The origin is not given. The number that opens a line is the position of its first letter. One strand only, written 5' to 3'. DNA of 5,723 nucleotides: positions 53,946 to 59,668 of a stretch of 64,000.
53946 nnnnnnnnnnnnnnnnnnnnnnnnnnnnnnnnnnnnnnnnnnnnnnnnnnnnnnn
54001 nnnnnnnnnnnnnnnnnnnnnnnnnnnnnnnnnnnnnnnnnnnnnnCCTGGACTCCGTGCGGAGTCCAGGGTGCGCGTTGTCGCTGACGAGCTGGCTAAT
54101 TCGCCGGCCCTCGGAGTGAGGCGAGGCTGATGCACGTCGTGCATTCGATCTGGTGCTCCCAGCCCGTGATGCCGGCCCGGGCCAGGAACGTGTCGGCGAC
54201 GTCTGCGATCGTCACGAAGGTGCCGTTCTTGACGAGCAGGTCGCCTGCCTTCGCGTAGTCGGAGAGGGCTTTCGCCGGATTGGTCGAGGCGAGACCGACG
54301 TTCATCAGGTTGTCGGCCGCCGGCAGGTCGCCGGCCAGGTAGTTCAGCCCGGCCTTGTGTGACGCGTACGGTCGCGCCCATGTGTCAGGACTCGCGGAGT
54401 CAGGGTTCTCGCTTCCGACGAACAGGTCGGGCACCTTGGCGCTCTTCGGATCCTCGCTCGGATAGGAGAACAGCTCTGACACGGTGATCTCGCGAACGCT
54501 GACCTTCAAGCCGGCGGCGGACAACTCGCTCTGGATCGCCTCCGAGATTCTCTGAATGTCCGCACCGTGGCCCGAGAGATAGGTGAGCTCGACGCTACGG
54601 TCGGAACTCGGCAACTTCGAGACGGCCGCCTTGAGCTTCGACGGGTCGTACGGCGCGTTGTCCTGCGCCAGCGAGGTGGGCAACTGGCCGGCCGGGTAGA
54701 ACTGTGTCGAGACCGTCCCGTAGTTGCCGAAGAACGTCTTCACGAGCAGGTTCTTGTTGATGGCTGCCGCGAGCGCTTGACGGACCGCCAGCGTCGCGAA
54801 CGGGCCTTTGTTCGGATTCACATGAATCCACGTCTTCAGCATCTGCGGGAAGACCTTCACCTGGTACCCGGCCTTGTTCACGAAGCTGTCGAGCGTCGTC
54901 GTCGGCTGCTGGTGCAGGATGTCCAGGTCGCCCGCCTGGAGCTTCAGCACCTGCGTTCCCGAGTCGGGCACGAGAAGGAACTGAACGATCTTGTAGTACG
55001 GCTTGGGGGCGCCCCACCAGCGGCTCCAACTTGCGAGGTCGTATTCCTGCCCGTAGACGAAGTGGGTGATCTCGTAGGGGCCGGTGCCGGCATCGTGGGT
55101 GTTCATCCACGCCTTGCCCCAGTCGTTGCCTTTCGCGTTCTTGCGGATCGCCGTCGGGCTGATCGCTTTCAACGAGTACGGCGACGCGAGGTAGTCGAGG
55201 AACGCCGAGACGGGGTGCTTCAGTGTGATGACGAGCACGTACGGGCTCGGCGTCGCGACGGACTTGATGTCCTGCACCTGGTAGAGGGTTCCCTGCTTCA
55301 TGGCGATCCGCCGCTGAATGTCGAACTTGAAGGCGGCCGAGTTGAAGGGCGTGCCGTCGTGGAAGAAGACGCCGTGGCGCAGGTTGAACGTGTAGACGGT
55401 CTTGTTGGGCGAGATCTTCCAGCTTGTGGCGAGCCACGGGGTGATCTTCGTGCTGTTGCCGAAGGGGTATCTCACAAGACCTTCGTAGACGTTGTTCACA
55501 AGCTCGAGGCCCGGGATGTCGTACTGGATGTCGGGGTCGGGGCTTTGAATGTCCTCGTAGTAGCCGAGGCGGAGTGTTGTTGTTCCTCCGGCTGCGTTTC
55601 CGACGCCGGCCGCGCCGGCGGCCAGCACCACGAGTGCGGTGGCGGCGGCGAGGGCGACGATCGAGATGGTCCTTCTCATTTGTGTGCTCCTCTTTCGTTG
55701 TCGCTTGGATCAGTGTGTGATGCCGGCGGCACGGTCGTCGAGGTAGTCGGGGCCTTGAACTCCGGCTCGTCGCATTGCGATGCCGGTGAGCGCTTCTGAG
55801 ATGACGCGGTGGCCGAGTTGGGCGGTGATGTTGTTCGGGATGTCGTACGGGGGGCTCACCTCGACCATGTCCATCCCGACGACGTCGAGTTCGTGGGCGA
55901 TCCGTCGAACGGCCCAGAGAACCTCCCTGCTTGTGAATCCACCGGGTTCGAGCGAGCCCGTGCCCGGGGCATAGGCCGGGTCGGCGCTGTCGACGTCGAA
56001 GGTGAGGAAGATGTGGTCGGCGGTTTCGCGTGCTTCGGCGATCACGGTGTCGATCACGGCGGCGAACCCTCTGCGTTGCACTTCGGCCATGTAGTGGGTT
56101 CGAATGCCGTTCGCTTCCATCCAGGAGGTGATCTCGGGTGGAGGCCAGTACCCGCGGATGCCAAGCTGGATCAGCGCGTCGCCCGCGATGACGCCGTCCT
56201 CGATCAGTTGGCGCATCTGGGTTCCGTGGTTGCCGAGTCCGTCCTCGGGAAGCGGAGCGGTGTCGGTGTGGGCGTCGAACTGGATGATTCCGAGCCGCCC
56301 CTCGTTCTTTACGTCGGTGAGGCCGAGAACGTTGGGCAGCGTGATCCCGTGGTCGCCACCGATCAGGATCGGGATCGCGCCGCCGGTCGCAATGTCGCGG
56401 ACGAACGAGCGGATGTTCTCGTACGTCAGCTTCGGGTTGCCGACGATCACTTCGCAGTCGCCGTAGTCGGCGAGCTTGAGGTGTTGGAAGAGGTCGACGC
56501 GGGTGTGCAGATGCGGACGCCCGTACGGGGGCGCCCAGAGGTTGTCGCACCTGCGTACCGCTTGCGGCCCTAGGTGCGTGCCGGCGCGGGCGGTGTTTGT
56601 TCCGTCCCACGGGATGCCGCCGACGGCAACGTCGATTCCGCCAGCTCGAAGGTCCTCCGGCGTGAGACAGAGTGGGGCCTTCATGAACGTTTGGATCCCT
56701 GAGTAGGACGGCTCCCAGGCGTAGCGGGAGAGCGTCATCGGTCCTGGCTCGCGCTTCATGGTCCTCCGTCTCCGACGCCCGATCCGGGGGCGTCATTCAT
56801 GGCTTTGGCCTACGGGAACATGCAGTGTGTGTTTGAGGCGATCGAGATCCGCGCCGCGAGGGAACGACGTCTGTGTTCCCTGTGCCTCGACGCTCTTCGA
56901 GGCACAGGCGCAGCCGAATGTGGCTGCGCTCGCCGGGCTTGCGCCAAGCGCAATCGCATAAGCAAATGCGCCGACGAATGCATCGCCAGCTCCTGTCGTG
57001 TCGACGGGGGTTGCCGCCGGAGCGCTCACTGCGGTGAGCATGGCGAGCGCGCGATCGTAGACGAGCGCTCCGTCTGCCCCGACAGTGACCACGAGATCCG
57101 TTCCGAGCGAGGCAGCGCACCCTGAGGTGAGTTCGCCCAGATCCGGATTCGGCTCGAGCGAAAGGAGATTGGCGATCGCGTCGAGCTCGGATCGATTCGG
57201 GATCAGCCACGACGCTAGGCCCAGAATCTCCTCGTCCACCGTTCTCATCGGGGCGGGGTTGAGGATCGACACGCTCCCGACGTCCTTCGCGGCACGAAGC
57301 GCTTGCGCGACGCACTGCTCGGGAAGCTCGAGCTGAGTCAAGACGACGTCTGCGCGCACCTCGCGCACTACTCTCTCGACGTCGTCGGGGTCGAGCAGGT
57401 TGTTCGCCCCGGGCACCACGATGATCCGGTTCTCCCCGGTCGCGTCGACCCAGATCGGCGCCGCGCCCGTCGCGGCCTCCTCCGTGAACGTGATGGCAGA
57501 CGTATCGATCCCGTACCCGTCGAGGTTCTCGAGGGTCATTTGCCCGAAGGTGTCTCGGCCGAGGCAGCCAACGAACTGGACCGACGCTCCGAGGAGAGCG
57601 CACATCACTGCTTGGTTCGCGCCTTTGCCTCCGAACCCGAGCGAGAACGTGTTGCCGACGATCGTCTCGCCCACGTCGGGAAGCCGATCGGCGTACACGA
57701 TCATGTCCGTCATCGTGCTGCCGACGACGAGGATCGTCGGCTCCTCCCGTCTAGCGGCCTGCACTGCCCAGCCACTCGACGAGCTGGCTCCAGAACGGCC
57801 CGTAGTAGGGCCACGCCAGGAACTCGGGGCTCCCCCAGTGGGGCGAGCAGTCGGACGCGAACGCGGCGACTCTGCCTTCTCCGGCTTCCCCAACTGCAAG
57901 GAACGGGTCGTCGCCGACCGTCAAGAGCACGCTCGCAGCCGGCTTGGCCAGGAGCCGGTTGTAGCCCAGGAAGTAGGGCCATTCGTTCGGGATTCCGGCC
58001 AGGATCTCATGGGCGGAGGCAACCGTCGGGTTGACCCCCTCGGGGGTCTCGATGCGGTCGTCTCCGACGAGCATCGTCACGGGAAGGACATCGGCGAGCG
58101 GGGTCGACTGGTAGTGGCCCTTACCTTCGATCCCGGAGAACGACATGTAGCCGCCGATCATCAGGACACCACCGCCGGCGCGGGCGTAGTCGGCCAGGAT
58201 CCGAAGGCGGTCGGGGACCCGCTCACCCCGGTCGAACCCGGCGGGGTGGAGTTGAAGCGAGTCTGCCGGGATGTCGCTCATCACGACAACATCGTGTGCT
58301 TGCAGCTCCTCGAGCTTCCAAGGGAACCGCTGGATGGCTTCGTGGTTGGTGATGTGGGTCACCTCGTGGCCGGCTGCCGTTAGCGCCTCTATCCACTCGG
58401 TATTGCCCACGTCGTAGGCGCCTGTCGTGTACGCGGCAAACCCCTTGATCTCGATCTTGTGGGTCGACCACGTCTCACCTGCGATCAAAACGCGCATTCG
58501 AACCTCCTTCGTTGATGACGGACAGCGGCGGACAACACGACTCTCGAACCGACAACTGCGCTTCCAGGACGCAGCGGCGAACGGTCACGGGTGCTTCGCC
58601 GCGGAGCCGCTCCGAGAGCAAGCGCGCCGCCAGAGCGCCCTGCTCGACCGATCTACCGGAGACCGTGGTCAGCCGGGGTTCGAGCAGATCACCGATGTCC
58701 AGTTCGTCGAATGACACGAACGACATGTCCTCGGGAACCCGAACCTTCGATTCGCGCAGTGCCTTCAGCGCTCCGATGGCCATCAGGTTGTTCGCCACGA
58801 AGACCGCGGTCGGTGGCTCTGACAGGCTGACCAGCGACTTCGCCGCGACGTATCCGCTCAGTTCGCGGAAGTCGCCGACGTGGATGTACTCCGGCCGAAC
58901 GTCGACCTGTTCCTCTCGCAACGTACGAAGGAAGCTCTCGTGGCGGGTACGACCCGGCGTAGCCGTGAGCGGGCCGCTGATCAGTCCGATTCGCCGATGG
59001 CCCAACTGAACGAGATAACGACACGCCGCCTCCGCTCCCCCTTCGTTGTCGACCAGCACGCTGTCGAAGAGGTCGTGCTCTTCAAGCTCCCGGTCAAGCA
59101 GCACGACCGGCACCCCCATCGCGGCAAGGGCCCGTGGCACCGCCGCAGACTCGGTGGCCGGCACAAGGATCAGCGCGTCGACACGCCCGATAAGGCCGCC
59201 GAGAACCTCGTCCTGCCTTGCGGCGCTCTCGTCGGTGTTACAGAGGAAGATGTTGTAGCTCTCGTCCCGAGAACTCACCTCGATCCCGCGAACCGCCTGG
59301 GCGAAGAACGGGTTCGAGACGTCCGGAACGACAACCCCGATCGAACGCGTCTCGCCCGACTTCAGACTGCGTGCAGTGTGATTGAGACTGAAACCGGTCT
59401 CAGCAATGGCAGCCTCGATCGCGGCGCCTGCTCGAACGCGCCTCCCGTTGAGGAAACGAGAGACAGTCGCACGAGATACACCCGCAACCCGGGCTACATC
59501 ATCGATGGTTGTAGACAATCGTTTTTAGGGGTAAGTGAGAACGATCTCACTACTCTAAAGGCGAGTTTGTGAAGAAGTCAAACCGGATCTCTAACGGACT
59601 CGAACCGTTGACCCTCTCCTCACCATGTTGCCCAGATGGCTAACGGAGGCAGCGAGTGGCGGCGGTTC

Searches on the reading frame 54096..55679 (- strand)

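Call 20: search_protein_families(library=pfam, proteins=[window:54096-55679:-])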
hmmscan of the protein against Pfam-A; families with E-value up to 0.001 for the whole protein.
window:54096-55679:- (527 aa): 1 family
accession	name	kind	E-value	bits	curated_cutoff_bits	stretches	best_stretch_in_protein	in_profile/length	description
PF00496.27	SBP_bac_5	-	1.6e-66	225.4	32.4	1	78-442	1-364/368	Bacterial extracellular solute-binding proteins, family 5 Middle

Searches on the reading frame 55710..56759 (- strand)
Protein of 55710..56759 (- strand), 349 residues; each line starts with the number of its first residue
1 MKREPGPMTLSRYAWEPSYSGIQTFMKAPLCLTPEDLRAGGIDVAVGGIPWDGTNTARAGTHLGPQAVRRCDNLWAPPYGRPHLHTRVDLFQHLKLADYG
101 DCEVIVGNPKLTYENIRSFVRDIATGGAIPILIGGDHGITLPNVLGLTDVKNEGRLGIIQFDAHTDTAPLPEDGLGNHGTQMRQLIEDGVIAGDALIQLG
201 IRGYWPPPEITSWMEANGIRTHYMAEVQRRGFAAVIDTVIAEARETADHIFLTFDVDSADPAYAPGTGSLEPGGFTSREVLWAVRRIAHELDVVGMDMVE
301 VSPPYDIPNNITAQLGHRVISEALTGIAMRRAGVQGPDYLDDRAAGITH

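Call 20: search_protein_families(library=pfam, proteins=[window:55710-56759:-])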
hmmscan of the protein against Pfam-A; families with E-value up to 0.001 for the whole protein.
window:55710-56759:- (349 aa): 1 family
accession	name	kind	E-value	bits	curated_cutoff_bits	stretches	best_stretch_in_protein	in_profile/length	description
PF00491.26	Arginase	-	1.7e-75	254.5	22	1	43-324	2-278/280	Arginase family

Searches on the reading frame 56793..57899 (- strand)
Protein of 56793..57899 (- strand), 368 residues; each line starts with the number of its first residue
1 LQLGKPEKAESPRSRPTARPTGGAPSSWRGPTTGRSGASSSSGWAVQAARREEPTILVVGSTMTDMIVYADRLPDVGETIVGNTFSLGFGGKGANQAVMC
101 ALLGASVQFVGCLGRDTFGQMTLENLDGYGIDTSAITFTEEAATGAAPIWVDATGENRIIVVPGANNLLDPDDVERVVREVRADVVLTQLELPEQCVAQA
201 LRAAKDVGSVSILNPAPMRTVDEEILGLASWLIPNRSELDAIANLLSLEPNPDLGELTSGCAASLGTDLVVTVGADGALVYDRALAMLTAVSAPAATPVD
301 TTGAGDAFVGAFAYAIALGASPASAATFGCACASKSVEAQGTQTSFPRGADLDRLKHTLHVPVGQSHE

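Call 21: search_protein_families(library=pfam, proteins=[window:56793-57899:-])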
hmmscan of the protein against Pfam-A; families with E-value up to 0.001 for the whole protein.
window:56793-57899:- (368 aa): 2 families
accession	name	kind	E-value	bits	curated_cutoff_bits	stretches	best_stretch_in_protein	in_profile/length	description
PF00294.29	PfkB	-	5.9e-62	210.1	25.8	1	56-347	4-300/302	pfkB family carbohydrate kinase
PF25270.1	Khk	-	0.00033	20.4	35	1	233-337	245-347/365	Prokaryotic ketohexokinase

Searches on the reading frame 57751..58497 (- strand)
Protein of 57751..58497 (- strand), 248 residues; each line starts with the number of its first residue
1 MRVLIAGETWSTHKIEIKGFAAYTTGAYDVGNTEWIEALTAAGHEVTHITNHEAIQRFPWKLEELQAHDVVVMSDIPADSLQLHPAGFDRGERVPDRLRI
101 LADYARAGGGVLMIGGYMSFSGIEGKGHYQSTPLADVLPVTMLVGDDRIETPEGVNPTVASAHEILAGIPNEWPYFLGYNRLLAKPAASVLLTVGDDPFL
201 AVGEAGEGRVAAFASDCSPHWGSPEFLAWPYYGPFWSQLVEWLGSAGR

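Call 21: search_protein_families(library=pfam, proteins=[window:57751-58497:-])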
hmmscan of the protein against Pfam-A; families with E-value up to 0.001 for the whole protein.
window:57751-58497:- (248 aa): 1 family
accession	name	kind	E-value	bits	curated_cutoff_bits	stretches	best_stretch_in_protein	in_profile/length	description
PF07090.17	GATase1_like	-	9.4e-88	294.4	27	1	2-243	1-245/247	Putative glutamine amidotransferase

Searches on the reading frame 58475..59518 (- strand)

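Call 21: search_protein_families(library=pfam, proteins=[window:58475-59518:-])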
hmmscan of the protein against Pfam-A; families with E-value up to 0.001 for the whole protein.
window:58475-59518:- (347 aa): 6 families
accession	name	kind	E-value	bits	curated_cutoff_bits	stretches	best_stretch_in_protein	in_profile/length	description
PF13377.12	Peripla_BP_3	-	7.4e-33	114.4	26.5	1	167-328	2-167/167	Periplasmic binding protein-like domain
PF00532.27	Peripla_BP_1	-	3.8e-21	76.2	22.2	1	58-304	2-260/281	Periplasmic binding proteins and sugar binding domain of LacI family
PF13407.12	Peripla_BP_4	-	7.5e-20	72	35.1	1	60-308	1-257/258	Periplasmic binding protein domain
PF00356.27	LacI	-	5.6e-10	39.3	27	1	4-44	1-44/46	Bacterial regulatory proteins, lacI family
PF13560.12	HTH_31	-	5.3e-05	23.9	27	1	4-39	16-52/64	Helix-turn-helix domain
PF01381.28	HTH_3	-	0.00061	20.2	23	0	4-27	11-34/55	Helix-turn-helix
